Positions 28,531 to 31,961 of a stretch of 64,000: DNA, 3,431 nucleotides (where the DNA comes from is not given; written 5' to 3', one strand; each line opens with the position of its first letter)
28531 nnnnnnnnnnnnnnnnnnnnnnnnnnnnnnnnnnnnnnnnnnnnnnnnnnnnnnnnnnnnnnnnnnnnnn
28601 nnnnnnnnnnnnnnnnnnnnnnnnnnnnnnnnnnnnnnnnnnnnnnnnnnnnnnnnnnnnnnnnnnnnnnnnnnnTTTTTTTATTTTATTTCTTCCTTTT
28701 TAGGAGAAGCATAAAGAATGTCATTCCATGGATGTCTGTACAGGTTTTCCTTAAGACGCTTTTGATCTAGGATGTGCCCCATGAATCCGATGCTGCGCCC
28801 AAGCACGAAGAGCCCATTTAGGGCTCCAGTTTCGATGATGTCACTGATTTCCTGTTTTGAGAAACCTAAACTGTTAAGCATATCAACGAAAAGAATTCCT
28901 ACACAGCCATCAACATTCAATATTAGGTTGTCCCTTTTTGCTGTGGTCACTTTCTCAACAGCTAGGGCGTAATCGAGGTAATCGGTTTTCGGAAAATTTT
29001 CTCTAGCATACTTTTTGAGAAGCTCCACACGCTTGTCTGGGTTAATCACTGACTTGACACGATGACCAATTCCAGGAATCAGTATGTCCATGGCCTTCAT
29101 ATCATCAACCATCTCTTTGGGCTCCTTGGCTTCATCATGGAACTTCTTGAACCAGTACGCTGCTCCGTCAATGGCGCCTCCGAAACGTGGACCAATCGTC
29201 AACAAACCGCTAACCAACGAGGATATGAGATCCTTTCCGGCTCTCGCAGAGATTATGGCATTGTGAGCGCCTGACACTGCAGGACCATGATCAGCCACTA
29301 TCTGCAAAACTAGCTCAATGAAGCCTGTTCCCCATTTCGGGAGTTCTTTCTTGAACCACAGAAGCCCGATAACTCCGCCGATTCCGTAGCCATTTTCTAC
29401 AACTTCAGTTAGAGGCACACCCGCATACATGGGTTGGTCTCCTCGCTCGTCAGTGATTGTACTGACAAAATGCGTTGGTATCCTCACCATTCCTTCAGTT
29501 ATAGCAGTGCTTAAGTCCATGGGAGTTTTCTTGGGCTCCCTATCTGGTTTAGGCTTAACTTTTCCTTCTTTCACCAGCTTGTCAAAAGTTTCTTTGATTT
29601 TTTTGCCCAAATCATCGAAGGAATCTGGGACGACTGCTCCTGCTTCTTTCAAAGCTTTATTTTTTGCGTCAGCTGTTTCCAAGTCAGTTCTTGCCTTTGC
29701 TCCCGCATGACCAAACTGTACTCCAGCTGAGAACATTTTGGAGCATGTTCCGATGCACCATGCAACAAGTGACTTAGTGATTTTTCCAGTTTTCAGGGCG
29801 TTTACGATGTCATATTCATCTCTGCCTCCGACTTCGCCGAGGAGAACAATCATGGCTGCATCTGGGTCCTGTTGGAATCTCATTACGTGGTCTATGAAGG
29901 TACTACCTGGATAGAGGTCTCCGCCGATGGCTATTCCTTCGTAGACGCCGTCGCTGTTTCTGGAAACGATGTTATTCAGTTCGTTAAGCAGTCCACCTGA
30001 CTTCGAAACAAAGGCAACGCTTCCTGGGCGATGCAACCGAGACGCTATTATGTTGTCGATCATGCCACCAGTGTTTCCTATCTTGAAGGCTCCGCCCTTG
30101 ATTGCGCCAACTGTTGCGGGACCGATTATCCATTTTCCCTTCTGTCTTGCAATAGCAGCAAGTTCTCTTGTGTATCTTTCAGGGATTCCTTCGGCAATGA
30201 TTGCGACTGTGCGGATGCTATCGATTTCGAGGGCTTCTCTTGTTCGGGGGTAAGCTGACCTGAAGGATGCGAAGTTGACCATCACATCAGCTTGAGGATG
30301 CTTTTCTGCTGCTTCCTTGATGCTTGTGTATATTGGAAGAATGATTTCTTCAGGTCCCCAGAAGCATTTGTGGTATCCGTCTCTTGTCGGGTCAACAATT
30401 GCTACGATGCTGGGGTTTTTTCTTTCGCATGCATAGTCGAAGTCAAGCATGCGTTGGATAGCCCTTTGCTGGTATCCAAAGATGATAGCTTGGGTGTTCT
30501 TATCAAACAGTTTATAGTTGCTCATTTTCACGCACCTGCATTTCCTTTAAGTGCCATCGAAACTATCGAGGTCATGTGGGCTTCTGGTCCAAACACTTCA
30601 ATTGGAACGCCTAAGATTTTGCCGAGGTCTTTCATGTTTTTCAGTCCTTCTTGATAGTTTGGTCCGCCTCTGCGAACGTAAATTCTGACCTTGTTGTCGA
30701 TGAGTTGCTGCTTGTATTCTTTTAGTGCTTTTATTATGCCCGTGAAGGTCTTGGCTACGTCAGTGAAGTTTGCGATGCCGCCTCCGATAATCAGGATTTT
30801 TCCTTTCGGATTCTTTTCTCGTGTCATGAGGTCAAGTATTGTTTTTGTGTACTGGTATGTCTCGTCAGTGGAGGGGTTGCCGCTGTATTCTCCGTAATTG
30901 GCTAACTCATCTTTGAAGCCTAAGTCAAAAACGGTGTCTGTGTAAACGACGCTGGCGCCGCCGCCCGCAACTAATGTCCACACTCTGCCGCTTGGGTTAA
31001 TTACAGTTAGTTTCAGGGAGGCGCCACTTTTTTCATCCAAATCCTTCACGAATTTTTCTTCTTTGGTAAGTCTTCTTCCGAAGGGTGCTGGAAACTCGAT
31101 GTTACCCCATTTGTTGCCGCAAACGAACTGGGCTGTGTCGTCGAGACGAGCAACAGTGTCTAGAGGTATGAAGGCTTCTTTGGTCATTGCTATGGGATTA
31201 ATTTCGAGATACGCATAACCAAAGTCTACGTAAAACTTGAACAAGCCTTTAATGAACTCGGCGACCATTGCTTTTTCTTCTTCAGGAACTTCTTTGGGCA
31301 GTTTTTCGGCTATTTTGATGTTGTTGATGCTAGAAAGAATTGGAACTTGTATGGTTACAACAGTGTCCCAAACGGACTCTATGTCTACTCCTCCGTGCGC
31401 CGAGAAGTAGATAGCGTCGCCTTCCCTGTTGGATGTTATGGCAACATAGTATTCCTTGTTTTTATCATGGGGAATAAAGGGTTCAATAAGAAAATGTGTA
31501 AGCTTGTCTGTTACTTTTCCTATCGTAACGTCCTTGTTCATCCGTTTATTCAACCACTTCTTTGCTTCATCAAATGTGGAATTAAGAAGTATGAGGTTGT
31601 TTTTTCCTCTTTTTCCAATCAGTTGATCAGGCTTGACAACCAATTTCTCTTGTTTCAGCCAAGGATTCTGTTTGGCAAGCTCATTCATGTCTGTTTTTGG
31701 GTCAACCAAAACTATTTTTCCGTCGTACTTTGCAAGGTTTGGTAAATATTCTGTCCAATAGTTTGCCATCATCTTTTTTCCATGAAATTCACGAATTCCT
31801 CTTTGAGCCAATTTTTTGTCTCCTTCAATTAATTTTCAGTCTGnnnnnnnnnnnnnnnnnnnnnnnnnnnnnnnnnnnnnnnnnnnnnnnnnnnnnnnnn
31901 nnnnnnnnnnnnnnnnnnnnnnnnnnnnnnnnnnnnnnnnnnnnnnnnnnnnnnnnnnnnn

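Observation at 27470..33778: ATP-citrate lyase module (acn-aclB-aclA-icd) in an archaeal genome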

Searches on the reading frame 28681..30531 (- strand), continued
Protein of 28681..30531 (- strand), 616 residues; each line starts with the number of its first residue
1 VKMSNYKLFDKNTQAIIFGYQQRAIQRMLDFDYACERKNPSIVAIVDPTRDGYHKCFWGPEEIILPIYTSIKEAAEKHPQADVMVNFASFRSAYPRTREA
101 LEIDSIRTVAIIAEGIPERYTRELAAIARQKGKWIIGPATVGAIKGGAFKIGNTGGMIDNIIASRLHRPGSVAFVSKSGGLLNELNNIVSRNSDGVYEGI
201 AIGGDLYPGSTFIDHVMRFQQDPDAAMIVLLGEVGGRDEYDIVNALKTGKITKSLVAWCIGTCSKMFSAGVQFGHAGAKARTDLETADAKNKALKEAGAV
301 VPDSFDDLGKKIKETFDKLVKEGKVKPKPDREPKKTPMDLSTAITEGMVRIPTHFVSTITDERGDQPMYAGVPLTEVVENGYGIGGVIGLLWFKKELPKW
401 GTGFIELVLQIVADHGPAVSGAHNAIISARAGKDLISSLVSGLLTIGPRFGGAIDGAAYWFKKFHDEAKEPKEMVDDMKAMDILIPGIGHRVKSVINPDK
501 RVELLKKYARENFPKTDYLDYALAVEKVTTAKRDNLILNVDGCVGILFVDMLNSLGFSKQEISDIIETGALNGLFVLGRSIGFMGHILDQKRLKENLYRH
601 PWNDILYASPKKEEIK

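Call 74: search_protein_families(library=pfam, proteins=[L004:4053-5558:-, L004:5591-6439:-, L004:2495-3502:+, L005:13728-15677:+, L009:4820-6025:+, L009:3880-4758:+, L009:13147-14061:-, L009:14094-14957:+, L012:14179-16107:-, L012:2137-3246:+])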
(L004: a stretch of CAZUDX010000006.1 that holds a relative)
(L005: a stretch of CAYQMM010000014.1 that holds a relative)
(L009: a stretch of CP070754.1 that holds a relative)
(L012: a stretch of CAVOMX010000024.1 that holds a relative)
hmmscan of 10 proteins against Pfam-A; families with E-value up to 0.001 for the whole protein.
L004:4053-5558:- (501 aa): 5 families
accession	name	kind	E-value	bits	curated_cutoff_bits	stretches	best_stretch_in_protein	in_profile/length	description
PF13607.11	Succ_CoA_lig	-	1.9e-55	186.8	27.4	1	177-313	2-138/138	Succinyl-CoA ligase like flavodoxin domain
PF13380.12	CoA_binding_2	-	2.3e-29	102.6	22.8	1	18-146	1-115/116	CoA binding domain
PF02629.25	CoA_binding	-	3.8e-15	56.9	22.3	1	17-112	3-97/97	CoA binding domain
PF19045.5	Ligase_CoA_2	-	2.8e-12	47.4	23.7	1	324-461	1-137/162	Ligase-CoA domain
PF01210.29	NAD_Gly3P_dh_N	-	0.00095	19.6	23.1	0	69-140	60-135/158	NAD-dependent glycerol-3-phosphate dehydrogenase N-terminus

L004:5591-6439:- (282 aa): 1 family
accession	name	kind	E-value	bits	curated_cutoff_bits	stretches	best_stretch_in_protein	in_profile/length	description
PF01996.21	F420_ligase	-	1.6e-18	67.4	25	1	10-173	2-151/218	F420-0:Gamma-glutamyl ligase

L004:2495-3502:+ (335 aa): 4 families
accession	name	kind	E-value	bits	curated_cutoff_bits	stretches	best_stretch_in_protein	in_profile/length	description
PF07521.17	RMMBL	-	0.00013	22.3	21.6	1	281-331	10-61/63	Zn-dependent metallo-hydrolase RNA specificity domain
PF07522.19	DRMBL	-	0.00014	22.4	22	1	256-307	41-102/108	DNA repair metallo-beta-lactamase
PF00753.33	Lactamase_B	-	0.00014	22.3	22.7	1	34-135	48-159/196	Metallo-beta-lactamase superfamily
PF12706.13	Lactamase_B_2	-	0.00087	19.4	27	0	32-150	31-171/200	Beta-lactamase superfamily domain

L005:13728-15677:+ (649 aa): 1 family
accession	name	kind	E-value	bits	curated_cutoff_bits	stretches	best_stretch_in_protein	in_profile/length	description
PF09826.15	Beta_propel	-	8.6e-159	530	22.4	1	108-640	1-495/495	Beta propeller domain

L009:4820-6025:+ (401 aa): 1 family
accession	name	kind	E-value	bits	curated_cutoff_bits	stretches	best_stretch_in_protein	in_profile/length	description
PF04015.17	DUF362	-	3.4e-29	102.8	24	1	45-316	1-200/200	Domain of unknown function (DUF362)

L009:3880-4758:+ (292 aa): 2 families
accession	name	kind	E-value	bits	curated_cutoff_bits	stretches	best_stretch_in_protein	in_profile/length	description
PF24860.1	FdhE_C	-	4e-06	27.4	27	1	217-287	3-76/82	FdhE, C-terminal domain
PF24859.1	FdhE_central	-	1.2e-05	25.8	27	1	181-210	1-35/39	FdhE, central domain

L009:13147-14061:- (304 aa): 2 families
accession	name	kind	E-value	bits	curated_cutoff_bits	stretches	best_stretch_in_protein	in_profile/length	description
PF00056.29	Ldh_1_N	-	5.6e-37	127.3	27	1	2-139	3-141/141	lactate/malate dehydrogenase, NAD binding domain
PF02866.23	Ldh_1_C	-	2.6e-35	122.4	22.6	1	144-300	3-169/174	lactate/malate dehydrogenase, alpha/beta C-terminal domain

L009:14094-14957:+ (287 aa): 1 family
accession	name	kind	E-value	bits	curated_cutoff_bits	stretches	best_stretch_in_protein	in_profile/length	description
PF01966.28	HD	-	2.3e-10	41.2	22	1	115-228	2-114/116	HD domain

L012:14179-16107:- (642 aa): 3 families
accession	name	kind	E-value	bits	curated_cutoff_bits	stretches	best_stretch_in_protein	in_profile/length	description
PF00501.34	AMP-binding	-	1e-91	308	29.9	1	77-460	6-378/384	AMP-binding enzyme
PF13193.12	AMP-binding_C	-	3.6e-25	89.1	24.5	1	521-599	1-76/76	AMP-binding enzyme C-terminal domain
PF16177.11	ACAS_N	-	3.6e-19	68.7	27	1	18-71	1-55/55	Acetyl-coenzyme A synthetase N-terminus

L012:2137-3246:+ (369 aa): 4 families
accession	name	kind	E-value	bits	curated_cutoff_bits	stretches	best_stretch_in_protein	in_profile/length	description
PF00005.33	ABC_tran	-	4.6e-32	111.9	25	1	22-163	2-136/137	ABC transporter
PF08402.16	TOBE_2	-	4.4e-10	40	21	1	279-355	1-76/76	TOBE domain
PF17912.7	OB_MalK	-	0.00019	22.6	27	1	240-284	6-51/53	MalK OB fold domain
PF13304.12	AAA_21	-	0.00099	19.7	27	0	132-196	234-300/304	AAA domain, putative AbiEii toxin, Type IV TA system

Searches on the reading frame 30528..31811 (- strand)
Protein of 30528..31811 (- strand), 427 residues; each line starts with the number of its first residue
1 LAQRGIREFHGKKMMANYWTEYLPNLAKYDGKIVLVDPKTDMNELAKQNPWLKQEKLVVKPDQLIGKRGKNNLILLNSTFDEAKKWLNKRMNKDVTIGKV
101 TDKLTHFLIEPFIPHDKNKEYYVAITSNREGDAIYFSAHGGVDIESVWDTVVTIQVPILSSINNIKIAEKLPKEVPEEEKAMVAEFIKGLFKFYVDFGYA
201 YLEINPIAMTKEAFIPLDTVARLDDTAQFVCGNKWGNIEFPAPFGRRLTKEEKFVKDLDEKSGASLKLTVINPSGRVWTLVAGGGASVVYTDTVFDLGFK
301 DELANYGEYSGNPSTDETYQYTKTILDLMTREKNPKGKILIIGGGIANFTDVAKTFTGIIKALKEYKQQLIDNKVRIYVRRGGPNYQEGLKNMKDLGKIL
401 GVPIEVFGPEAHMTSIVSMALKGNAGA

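Call 3: search_protein_families(library=pfam, proteins=[window:30528-31811:-])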
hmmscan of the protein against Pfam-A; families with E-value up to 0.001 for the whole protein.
window:30528-31811:- (427 aa): 3 families
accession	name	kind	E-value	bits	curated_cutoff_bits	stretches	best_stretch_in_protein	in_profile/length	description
PF16114.10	Citrate_bind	-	3.8e-89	297.3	26.8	1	246-422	1-176/177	ATP citrate lyase citrate-binding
PF24948.1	Citrate_synth_N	-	3.9e-87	291.9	83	1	2-235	1-232/232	ATP-citrate synthase ATP-grasp domain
PF08442.15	ATP-grasp_2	-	7.7e-14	52.2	29.5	1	38-208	23-201/202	ATP-grasp domain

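Call 4: search_protein_families(library=ncbifam, proteins=[window:30528-31811:-])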
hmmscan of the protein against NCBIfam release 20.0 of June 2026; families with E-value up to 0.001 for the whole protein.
window:30528-31811:- (427 aa): 3 families
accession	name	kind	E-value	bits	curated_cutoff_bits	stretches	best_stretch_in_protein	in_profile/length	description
TIGR01016.1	sucCoAbeta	subfamily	1.8e-25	89.7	375.55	1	38-397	27-365/386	succinate-CoA ligase subunit beta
NF001913.0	PRK00696.1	equivalog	2.6e-25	89.2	370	1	39-397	25-365/388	ADP-forming succinate--CoA ligase subunit beta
NF010647.0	PRK14046.1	equivalog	2e-10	40.3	604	1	52-398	38-366/392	malate--CoA ligase subunit beta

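Call 6: search_solved_structures(query=window:30528-31811:-, show_alignments=1)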
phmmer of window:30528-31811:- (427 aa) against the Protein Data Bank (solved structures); distinct sequences matched with E-value up to 0.001: 21.
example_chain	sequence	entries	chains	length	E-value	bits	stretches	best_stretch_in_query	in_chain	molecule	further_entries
6hxi_A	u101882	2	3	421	1.8e-165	554.4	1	1-424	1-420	Citrate lyase, subunit 1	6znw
3mwd_A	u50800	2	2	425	2.1e-141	475.1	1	4-421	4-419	ATP-citrate synthase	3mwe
5tde_A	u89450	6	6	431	2.2e-141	475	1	4-421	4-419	ATP-citrate synthase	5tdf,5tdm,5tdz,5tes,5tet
3pff_A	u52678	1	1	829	1.5e-140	472.3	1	4-421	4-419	ATP-citrate synthase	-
5te1_A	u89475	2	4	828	1.8e-140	472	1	3-421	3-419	ATP-citrate synthase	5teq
6hxh_A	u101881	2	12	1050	2.5e-140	471.6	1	4-421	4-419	ATP-citrate synthase,Human ATP citrate lyase | ATP-citrate synthase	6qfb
6uuz_A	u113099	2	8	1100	2.7e-140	471.4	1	4-421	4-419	ATP-citrate synthase | ATP citrate lyase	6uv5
6poe_A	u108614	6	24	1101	2.7e-140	471.4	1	4-421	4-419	ATP-citrate synthase | ACLY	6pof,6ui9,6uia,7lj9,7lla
6uuw_A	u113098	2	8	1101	2.7e-140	471.4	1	4-421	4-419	ATP-citrate synthase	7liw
7rig_A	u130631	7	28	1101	2.8e-140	471.4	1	4-421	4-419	ATP-citrate synthase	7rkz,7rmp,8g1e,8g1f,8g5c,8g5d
6o0h_A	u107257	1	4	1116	2.8e-140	471.4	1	4-421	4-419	ATP-citrate synthase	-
9r90_A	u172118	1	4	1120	2.8e-140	471.4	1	4-421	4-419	Isoform 2 of ATP-citrate synthase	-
6hxj_A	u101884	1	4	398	1.2e-52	182.7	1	32-422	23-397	ATP-citrate lyase beta-subunit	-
6hxq_B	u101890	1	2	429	7.1e-16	61.5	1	57-411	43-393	Citryl-CoA synthetase large subunit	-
6mel_B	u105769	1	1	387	3.6e-11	46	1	60-388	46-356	Succinate--CoA ligase [ADP-forming] subunit beta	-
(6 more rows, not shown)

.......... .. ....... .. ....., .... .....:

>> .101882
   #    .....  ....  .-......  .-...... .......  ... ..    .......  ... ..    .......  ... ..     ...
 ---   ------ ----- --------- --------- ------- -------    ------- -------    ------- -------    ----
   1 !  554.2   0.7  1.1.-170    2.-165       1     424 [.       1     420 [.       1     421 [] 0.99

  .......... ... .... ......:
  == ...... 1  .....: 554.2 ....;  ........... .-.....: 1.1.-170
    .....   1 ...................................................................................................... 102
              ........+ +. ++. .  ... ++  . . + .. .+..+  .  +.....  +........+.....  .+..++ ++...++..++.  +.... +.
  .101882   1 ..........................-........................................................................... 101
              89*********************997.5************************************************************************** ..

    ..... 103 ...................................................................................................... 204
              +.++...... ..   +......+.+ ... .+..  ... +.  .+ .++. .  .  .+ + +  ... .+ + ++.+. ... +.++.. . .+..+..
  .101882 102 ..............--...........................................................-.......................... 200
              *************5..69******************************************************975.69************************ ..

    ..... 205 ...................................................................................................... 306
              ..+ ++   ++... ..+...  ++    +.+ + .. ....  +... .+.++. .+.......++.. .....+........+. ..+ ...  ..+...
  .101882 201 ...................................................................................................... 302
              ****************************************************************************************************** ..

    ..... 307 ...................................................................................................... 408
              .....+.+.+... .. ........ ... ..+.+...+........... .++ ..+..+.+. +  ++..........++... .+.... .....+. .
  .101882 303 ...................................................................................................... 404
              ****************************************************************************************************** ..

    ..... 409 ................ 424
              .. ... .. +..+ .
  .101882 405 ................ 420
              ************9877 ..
